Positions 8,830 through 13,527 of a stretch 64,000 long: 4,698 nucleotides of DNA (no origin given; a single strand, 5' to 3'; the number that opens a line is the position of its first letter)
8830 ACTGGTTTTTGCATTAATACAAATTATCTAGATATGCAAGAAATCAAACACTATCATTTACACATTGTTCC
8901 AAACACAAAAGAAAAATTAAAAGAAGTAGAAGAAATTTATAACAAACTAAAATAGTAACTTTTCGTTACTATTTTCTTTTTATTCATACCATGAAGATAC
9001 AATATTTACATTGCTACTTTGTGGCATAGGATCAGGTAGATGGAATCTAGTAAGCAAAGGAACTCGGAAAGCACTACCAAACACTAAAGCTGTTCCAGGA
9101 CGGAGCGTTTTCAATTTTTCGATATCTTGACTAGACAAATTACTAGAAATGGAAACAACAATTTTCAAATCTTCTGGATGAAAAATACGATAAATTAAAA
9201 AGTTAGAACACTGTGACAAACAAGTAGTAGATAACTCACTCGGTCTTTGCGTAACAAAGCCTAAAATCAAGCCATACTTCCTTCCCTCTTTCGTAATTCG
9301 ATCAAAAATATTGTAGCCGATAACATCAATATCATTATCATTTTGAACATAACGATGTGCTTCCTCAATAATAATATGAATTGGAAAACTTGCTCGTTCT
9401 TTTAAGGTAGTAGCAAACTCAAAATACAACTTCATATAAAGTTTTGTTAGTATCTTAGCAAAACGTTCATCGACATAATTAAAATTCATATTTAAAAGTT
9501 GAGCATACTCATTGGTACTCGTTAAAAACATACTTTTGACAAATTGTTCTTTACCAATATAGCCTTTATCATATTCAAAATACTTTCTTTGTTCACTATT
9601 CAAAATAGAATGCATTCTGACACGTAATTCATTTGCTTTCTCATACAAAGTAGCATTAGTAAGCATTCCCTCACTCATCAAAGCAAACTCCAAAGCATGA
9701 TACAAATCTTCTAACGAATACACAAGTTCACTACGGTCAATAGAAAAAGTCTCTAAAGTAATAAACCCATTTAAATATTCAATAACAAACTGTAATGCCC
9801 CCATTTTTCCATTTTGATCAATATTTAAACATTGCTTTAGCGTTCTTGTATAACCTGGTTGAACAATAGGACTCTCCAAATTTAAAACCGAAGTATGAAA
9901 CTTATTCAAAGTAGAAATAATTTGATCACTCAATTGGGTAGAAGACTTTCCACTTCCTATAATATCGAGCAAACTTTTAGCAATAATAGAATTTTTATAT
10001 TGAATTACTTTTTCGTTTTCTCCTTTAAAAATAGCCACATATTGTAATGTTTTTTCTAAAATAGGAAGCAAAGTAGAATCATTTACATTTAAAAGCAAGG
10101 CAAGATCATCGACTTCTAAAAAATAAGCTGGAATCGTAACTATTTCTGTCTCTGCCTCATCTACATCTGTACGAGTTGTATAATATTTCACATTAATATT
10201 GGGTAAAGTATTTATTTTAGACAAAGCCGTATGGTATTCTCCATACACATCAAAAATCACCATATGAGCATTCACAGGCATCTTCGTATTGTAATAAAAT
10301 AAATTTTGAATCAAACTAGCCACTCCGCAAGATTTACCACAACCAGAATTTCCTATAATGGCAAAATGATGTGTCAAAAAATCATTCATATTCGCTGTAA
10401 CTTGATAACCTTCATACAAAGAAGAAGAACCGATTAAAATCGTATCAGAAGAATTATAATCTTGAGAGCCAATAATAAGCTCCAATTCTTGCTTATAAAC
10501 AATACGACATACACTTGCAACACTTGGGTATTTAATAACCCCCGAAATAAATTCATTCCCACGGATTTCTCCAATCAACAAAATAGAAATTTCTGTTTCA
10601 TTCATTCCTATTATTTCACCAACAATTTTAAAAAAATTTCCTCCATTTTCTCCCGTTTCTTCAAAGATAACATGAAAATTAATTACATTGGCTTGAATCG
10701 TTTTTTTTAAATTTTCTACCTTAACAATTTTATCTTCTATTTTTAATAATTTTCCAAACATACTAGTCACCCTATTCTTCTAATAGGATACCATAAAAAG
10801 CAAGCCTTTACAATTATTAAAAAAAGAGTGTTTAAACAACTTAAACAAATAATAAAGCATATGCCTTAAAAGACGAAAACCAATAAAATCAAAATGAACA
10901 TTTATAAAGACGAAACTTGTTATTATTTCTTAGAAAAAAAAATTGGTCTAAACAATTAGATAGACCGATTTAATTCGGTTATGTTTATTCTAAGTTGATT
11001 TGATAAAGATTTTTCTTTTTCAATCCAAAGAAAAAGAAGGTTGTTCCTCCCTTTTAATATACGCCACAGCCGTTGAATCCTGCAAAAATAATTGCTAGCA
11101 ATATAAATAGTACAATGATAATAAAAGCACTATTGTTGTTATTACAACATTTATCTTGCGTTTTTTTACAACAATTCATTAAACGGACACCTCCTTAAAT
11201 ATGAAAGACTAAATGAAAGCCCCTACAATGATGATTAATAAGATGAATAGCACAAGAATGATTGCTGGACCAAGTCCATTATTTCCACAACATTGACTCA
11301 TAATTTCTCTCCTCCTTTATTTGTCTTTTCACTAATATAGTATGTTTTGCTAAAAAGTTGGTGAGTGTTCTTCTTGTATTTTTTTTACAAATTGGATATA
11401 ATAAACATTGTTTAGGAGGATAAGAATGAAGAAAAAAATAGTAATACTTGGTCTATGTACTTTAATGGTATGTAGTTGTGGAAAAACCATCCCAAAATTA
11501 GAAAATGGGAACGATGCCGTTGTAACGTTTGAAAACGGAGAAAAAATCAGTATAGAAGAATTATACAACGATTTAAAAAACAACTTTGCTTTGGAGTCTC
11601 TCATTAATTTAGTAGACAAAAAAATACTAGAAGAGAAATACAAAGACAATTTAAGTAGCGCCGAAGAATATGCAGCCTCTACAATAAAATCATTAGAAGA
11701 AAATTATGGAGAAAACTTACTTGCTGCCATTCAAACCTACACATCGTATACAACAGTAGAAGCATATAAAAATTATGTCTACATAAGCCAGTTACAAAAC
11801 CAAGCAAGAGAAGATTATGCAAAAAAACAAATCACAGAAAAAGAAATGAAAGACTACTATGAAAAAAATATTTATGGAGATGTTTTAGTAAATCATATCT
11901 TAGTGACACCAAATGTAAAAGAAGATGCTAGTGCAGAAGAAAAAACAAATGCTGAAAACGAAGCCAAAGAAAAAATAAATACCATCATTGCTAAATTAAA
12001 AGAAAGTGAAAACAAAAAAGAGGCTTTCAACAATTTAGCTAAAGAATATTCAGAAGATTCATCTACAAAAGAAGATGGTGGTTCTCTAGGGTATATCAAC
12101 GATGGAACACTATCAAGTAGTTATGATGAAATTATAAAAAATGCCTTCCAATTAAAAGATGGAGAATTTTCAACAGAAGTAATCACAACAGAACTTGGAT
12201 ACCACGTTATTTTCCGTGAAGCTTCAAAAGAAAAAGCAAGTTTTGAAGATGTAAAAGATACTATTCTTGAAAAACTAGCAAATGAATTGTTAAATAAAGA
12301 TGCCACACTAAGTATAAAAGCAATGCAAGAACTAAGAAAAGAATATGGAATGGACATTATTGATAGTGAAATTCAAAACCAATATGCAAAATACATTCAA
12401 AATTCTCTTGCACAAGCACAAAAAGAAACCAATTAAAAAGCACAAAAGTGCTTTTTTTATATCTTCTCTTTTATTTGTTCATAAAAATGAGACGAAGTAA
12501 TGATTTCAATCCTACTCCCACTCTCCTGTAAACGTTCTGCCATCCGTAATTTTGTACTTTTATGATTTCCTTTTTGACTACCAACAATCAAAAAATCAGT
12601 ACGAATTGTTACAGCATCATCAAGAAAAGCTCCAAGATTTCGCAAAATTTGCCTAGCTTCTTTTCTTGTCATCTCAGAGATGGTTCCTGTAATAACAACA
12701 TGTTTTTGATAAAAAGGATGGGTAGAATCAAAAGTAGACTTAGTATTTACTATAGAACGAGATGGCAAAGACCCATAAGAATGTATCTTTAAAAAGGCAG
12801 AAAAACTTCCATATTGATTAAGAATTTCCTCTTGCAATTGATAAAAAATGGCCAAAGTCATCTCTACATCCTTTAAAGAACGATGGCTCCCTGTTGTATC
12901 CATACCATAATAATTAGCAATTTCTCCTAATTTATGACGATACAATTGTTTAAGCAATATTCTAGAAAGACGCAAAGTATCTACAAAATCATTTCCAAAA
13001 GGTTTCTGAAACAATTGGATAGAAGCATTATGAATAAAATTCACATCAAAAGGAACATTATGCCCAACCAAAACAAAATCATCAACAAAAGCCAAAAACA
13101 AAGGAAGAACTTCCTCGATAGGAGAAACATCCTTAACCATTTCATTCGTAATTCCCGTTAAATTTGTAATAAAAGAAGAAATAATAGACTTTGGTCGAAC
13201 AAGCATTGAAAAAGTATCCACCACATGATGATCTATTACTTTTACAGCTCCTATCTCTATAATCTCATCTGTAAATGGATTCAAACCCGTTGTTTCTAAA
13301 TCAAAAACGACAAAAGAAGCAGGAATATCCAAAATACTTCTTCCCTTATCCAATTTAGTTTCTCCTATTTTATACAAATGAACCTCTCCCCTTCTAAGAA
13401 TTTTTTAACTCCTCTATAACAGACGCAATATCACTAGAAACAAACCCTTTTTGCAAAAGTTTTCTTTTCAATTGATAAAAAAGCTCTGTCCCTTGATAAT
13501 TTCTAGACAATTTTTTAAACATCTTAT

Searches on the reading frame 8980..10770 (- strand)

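Call 65: search_protein_families(library=pfam, proteins=[window:8980-10770:-], max_evalue=0.0001)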
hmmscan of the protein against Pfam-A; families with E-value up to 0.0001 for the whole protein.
window:8980-10770:- (596 aa): 2 families
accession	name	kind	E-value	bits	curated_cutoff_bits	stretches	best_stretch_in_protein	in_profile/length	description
PF01935.23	DUF87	-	6.4e-20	72.6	23.2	1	120-296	10-174/220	Helicase HerA, central domain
PF01580.24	FtsK_SpoIIIE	-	2e-05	24.6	24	0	134-187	40-91/221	FtsK/SpoIIIE family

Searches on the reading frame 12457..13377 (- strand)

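Call 65: search_protein_families(library=pfam, proteins=[window:12457-13377:-], max_evalue=0.0001)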
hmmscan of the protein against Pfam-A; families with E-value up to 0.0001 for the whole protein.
window:12457-13377:- (306 aa): 3 families
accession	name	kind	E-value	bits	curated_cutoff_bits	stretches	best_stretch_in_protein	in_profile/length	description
PF00929.31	RNase_T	-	6.7e-41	141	24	1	23-178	1-164/164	Exonuclease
PF00533.33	BRCT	-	3.2e-09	37.3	21.3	1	220-276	4-60/78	BRCA1 C Terminus (BRCT) domain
PF21762.3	DEDDh_C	-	2.2e-05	25.2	27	1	100-179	107-186/188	DNA polymerase III subunit epsilon-like, C-terminal domain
